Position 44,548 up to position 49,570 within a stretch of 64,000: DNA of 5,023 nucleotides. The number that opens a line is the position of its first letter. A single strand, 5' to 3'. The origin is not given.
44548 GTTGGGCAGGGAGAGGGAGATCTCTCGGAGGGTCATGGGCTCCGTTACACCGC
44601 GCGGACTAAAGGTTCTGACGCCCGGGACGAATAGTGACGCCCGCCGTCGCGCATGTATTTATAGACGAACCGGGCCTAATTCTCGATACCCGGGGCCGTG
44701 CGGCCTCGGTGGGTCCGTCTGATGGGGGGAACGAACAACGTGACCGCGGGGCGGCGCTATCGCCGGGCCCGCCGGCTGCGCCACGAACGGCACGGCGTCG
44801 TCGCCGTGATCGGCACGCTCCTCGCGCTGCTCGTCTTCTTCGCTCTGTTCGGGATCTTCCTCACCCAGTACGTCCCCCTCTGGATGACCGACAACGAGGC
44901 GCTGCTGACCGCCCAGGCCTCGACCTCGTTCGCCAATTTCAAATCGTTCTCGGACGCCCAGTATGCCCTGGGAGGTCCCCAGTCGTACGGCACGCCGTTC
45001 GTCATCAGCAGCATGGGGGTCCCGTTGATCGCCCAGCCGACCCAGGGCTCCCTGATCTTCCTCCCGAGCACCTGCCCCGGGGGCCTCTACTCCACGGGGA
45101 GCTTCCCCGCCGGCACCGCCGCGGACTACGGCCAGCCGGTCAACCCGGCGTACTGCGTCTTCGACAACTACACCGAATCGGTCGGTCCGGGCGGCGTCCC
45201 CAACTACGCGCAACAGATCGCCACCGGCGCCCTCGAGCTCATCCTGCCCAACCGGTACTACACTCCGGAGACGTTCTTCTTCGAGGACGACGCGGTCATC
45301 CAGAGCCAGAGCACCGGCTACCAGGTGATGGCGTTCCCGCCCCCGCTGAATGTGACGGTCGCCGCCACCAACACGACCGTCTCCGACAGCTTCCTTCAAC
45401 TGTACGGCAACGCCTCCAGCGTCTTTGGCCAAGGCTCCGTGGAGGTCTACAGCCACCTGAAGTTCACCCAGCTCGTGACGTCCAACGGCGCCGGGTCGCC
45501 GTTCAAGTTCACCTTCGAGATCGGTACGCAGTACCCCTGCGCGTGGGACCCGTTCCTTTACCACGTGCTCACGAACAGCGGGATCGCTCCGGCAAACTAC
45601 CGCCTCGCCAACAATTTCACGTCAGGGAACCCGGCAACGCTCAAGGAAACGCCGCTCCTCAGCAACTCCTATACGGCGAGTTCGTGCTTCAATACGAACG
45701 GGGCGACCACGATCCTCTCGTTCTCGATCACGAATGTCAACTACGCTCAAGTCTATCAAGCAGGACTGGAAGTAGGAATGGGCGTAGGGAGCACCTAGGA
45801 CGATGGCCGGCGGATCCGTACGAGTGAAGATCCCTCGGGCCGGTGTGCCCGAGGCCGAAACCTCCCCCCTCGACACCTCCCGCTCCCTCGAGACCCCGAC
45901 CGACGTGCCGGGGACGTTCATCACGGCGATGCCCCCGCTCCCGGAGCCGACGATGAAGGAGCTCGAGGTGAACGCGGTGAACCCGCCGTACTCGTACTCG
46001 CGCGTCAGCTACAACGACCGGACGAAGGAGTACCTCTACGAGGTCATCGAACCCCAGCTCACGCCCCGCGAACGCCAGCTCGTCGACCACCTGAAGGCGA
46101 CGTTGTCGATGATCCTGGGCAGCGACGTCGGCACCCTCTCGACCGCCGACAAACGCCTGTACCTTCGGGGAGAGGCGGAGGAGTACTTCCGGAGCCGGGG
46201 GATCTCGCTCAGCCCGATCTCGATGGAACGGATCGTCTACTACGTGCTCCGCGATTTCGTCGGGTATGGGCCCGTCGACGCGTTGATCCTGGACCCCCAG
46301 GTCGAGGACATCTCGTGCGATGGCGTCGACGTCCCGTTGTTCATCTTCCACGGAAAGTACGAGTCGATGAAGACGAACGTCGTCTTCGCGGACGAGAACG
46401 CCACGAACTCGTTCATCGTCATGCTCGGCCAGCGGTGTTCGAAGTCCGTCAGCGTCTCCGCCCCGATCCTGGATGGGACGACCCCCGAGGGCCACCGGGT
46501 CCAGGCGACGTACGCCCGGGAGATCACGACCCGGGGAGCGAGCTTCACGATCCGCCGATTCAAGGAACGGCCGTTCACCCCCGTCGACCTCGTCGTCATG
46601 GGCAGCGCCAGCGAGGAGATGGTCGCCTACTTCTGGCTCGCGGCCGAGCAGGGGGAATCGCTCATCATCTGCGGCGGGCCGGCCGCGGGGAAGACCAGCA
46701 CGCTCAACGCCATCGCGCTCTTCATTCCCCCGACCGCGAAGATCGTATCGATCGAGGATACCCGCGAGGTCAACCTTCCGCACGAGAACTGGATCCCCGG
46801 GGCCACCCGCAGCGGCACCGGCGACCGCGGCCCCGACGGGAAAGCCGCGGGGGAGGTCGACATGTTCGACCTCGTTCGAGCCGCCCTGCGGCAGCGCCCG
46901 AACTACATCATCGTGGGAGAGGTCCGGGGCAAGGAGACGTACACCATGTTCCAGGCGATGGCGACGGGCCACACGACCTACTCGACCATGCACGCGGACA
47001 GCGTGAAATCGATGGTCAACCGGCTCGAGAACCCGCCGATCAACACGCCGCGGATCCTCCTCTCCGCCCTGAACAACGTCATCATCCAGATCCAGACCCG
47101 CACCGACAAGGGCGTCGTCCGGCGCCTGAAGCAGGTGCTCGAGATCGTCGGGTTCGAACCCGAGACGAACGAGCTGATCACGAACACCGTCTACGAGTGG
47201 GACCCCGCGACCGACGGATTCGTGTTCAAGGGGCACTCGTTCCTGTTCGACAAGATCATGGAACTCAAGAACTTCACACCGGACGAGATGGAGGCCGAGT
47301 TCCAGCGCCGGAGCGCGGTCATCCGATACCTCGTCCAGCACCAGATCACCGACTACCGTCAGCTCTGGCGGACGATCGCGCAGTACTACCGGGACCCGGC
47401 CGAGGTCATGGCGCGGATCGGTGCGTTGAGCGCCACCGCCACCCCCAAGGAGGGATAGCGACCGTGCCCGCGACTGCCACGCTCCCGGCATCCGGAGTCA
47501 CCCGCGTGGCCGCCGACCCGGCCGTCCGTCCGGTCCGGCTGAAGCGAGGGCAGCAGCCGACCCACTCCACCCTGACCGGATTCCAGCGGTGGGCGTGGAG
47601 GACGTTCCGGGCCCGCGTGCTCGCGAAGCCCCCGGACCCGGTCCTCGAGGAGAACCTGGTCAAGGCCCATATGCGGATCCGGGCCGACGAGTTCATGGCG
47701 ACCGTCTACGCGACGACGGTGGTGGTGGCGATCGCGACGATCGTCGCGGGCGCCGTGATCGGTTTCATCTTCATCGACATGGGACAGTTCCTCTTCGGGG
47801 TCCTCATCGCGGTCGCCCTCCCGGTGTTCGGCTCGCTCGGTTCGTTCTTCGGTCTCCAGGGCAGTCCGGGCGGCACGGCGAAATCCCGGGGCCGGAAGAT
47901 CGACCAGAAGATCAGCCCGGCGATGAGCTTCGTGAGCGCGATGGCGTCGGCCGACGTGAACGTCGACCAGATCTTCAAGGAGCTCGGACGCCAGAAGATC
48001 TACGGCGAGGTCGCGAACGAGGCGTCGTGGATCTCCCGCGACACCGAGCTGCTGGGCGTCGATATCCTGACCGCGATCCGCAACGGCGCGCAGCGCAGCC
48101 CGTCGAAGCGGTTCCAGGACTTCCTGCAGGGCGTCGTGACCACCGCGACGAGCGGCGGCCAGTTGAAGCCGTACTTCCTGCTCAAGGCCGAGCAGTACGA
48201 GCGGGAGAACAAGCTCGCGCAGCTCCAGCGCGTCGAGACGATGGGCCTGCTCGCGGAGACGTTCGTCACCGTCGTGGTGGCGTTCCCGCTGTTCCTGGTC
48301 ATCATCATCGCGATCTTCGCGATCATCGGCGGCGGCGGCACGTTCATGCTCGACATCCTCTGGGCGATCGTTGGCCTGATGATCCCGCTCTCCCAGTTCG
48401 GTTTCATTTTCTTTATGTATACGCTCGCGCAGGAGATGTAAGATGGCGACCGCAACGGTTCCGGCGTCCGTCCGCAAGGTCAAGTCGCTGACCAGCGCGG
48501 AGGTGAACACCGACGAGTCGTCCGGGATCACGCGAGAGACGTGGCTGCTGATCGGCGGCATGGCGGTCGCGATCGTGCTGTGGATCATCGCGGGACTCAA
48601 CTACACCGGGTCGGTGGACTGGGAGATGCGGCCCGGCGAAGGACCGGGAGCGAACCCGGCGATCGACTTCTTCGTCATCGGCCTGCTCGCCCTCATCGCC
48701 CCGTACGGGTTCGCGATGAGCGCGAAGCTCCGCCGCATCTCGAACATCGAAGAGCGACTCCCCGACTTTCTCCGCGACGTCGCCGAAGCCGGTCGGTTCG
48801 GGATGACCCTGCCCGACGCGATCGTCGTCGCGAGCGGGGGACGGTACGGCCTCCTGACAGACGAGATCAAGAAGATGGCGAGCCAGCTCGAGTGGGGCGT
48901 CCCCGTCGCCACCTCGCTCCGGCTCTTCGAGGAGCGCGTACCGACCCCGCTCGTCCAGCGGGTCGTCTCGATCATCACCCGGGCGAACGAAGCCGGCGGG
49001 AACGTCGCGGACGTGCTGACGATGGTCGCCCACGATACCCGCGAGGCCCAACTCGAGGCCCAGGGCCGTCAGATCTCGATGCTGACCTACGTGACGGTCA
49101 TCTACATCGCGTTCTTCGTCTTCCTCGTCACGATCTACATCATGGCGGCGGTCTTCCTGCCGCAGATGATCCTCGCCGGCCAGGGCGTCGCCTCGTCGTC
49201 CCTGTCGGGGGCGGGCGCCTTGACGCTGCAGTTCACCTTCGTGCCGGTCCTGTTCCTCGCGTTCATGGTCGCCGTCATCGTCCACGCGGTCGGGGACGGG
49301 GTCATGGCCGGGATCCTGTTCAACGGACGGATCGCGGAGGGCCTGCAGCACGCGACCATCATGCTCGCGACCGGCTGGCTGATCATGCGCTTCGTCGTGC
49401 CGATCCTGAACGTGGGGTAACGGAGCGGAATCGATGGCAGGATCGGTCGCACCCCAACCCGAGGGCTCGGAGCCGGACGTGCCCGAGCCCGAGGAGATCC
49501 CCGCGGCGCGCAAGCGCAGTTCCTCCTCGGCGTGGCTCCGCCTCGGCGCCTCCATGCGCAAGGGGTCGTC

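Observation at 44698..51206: Type IV pilus-like operon with two paralogous ATPases bracketing a split platform protein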

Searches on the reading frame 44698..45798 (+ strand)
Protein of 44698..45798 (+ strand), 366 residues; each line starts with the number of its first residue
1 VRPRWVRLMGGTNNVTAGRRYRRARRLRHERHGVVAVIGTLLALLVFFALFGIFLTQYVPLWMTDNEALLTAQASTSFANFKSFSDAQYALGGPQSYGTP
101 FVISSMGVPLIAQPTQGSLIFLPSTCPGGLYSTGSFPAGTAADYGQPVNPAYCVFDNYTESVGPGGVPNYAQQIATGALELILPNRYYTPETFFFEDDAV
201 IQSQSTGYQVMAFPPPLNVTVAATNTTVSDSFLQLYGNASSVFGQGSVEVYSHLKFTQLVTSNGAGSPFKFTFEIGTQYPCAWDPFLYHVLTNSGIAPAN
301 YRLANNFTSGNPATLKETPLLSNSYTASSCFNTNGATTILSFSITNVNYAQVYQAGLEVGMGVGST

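Call 4: search_protein_families(library=pfam, proteins=[window:44698-45798:+], max_evalue=0.01)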
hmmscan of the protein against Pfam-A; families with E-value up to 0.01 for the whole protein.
window:44698-45798:+ (366 aa): 0 families

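Call 7: search_protein_families(library=ncbifam, proteins=[window:44698-45798:+], max_evalue=0.01)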
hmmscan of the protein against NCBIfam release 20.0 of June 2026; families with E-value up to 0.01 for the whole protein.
window:44698-45798:+ (366 aa): 0 families

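Call 48: search_solved_structures(query=A1, max_evalue=10)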
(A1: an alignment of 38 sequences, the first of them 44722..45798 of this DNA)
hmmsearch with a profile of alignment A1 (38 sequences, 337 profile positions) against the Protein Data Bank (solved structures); distinct sequences matched with E-value up to 10: 4.
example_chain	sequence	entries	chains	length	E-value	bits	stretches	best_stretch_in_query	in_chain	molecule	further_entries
8ite_A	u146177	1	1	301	0.3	13.5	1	96-290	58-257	Uncharacterized protein E301R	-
7ype_A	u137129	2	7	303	0.31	13.5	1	96-290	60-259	E301R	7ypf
8i6g_A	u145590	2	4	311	0.31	13.5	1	96-290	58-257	ASFV DNA sliding clamp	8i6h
8w8h_A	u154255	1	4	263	1.6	11.2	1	113-204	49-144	2OG-Fe dioxygenase family protein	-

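Call 49: search_protein_families(library=pfam, alignment_id=A1, max_evalue=1)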
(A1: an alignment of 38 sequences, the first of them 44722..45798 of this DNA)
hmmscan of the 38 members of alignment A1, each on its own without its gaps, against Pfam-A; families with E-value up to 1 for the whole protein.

A. member 1, window:44722-45798:+ (358 aa): 1 family
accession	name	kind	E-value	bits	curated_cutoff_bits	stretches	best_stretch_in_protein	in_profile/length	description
PF12911.12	OppC_N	-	0.06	13.7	23.9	1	17-52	8-41/53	N-terminal TM domain of oligopeptide transport permease C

B. families by the number of members that match (of 38 scanned): 14 families
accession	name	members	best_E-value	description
PF12911.12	OppC_N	28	0.00037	N-terminal TM domain of oligopeptide transport permease C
PF23960.2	DUF7289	7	0.0017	Family of unknown function (DUF7289)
PF15957.10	Comm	2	0.2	Commissureless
PF06105.17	Aph-1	1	0.0024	Aph-1 protein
PF02654.20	CobS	1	0.0085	Cobalamin-5-phosphate synthase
PF24593.1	DUF7617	1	0.017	Domain of unknown function (DUF7617)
PF20808.2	MINT_RAM7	1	0.02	Msx2-interacting protein, RAM7 domain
PF04306.18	DUF456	1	0.021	Protein of unknown function (DUF456)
PF16143.10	DUF4851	1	0.043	Domain of unknown function (DUF4851)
PF24415.1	Ig_Irg-7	1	0.063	Irg-7-like, Ig-like domain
PF04290.18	DctQ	1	0.069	Tripartite ATP-independent periplasmic transporters, DctQ component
PF24284.1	DUF7472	1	0.079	Family of unknown function (DUF7472)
PF22508.2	InlJ_IG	1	0.097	Internalin J, Immunoglobulin-like domain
PF21547.3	TTI1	1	0.17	TELO2-interacting protein 1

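Call 55: predict_structure(alignment_id=A1)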
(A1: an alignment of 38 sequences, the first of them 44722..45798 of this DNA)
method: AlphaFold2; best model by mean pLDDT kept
length: 358 residues; sequences in the alignment: 38
mean_pLDDT: 85.4   pTM: 0.81
mean pLDDT of the five models: 85.4, 83.5, 82.4, 79.1, 74.5
residues with pLDDT >= 90: 229; 70-90: 75; 50-70: 28; < 50: 26
segments of 3 or more residues with pLDDT < 50: 1-3, 300-317
pLDDT, mean of each block of 10 residues (from residue 1): 50 51 69 94 92 90 96 97 96 91 86 92 80 80 89 92 92 91 95 90 96 96 95 93 97 95 94 92 94 76 45 46 76 93 97 79
secondary structure, 60 per line:
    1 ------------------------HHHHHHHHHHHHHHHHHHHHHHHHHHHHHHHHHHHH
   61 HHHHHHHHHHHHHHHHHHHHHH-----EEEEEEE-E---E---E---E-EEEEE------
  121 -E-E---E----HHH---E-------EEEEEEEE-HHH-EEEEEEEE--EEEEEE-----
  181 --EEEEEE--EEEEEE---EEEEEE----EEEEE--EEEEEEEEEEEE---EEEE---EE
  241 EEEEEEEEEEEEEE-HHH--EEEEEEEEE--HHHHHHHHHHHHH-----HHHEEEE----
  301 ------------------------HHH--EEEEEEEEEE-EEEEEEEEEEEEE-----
elements in order: H25-82 E88-94 E110-114 E147-154 E160-167 E170-175 E183-188 E191-196 E200-205 E210-214 E217-228 E232-235 E239-254 E261-269 H272-284 E293-296 E330-339 E341-353

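Call 58: fold_search(model_id=the predicted structure, library=pdb)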
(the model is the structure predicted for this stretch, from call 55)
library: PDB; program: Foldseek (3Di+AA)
matches with E <= 10: 363; with E <= 0.001: 0
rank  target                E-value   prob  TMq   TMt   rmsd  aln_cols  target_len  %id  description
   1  5i0f_B                9.4e-02  0.03  0.09  0.05  23.9       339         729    5  Cycloalternan-degrading enzyme from Trueperella pyogenes in complex with covalent intermediate (released 2016-12-14)
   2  1r0u                  9.9e-02  0.06  0.08  0.17  15.4       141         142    8  Crystal structure of ywiB protein from Bacillus subtilis (released 2003-12-30)
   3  9ux1_C                1.2e-01  0.02  0.08  0.09  32.8       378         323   10  Cryo-EM structure of the human P2X2/3 heteromer receptor - class 1 (1:2) (released 2026-03-11)
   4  9ojk_A                1.3e-01  0.02  0.08  0.08  31.3       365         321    9  The open state structure of human P2X2 receptor channel in lipid nanodiscs with free ATP and sodium (released 2026-03-18)
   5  9uww_A                1.5e-01  0.01  0.07  0.08  31.4       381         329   10  Cryo-EM structure of the human P2X2 receptor in the apo closed state (released 2026-03-11)
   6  5zbt                  1.5e-01  0.03  0.08  0.12  23.0       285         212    9  Structure of legume lectin-like domain from Entamoeba histolytica (released 2019-02-20)
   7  6edu_D                1.7e-01  0.01  0.09  0.08  23.7       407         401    7  B41 SOSIP.664 in complex with soluble CD4 (D1-D2), the co-receptor mimicking antibody 21c and the broadly neutralizing (released 2018-10-17)
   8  9ddv_A                2.1e-01  0.01  0.08  0.08  30.4       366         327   12  Cryo-EM structure of the human P2X2 receptor in the apo closed state (released 2025-09-24)
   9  9uwy_A                2.3e-01  0.01  0.08  0.08  31.8       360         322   10  Cryo-EM structure of the human P2X2 receptor in the ATP-bound desensitised state (released 2026-03-11)
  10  9om0_A                2.3e-01  0.01  0.08  0.08  24.6       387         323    7  The pre-desensitized state structure of human P2X2 receptor channel in lipid nanodiscs with free ATP and sodium (released 2026-03-18)
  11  6woq_A                2.4e-01  0.06  0.11  0.18  20.7       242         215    7  Structure of Hepatitis C Virus Envelope Glycoprotein E2 core from genotype 1a bound to neutralizing antibody HC1AM and (released 2020-08-19)
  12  4bcl                  2.4e-01  0.02  0.10  0.10  19.4       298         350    9  FMO protein from Prosthecochloris aestuarii 2K at Room Temperature (released 1998-09-16)
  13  9z32_A                2.4e-01  0.01  0.08  0.09  23.4       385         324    6  The structure of short splice variant (Q9UBL9-2) of human P2X2 receptor channel in lipid nanodiscs with Mg-ATP (released 2026-03-18)
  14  9omr_A                2.7e-01  0.02  0.10  0.11  24.2       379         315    7  The desensitized state structure of human P2X2 receptor channel in lipid nanodiscs with free ATP and sodium (released 2026-03-18)
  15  8jv7_A                2.8e-01  0.01  0.08  0.09  22.3       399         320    8  Cryo-EM structure of the panda P2X7 receptor in complex with PPADS (released 2023-11-29)
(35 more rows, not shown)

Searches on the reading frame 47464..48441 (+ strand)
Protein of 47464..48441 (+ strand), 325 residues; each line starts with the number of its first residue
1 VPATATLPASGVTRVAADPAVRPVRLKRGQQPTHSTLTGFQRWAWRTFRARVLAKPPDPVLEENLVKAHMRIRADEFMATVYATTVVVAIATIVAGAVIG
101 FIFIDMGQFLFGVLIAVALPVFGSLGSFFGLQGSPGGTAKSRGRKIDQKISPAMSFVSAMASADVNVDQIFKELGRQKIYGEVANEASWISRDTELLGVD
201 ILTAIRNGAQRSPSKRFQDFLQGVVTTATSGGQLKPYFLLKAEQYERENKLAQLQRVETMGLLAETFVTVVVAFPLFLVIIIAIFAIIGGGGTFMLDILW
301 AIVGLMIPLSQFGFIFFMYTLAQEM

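Call 4: search_protein_families(library=pfam, proteins=[window:47464-48441:+], max_evalue=0.01)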
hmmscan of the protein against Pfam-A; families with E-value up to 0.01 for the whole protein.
window:47464-48441:+ (325 aa): 2 families
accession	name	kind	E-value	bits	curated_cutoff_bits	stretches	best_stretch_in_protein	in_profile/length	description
PF00482.28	T2SSF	-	1.7e-13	51.1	25.2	1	157-281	5-124/125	Type II secretion system (T2SS), protein F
PF00487.30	FA_desaturase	-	0.00083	19.6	29.7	0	17-125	77-178/253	Fatty acid desaturase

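Call 7: search_protein_families(library=ncbifam, proteins=[window:47464-48441:+], max_evalue=0.01)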
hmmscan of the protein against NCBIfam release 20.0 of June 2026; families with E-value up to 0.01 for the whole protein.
window:47464-48441:+ (325 aa): 4 families
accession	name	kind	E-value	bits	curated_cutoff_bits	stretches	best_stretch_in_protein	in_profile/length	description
NF004704.2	PRK06041.1-2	equivalog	1.6e-17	63.5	550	1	69-318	5-243/555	archaellar assembly protein ArlJ/FlaJ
NF046075.1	UpsF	equivalog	1.1e-12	47.6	400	1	113-323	56-250/484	membrane pilin protein UpsF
NF004705.1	PRK06041.1-3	equivalog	3.9e-08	32.7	400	1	145-319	2-172/465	archaellar assembly protein ArlJ/FlaJ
NF053673.1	bindosome_BasF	exception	1.1e-07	30.8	1300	1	139-286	190-340/656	bindosome assembly system membrane anchoring protein BasF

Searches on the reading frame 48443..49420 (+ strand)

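Call 4: search_protein_families(library=pfam, proteins=[window:48443-49420:+], max_evalue=0.01)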
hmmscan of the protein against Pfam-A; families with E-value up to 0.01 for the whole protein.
window:48443-49420:+ (325 aa): 1 family
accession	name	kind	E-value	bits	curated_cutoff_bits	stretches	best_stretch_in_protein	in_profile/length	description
PF00482.28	T2SSF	-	3.7e-18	66.1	25.2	1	109-234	1-123/125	Type II secretion system (T2SS), protein F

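Call 7: search_protein_families(library=ncbifam, proteins=[window:48443-49420:+], max_evalue=0.01)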
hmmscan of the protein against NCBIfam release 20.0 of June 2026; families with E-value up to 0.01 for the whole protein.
window:48443-49420:+ (325 aa): 7 families
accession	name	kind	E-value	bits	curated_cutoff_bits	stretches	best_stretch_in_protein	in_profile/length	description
NF004705.1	PRK06041.1-3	equivalog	2.7e-10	39.8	400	1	60-314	215-450/465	archaellar assembly protein ArlJ/FlaJ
NF046075.1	UpsF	equivalog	7e-09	35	400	1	78-277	285-478/484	membrane pilin protein UpsF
NF004703.2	PRK06041.1-1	equivalog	2.9e-08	32.5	570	1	20-322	218-516/525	archaellar assembly protein ArlJ/FlaJ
NF004704.2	PRK06041.1-2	equivalog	5.3e-08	32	550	1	34-310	269-538/555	archaellar assembly protein ArlJ/FlaJ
NF041012.2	T4P_ComGB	equivalog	6e-06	25.8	240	1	113-281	10-166/332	competence type IV pilus assembly protein ComGB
NF053673.1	bindosome_BasF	exception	9.8e-05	21.1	1300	1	79-297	408-623/656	bindosome assembly system membrane anchoring protein BasF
NF052607.1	T4PiliAsmPilCThrm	equivalog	0.0003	20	700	1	138-242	101-196/406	type IV pilus assembly protein PilC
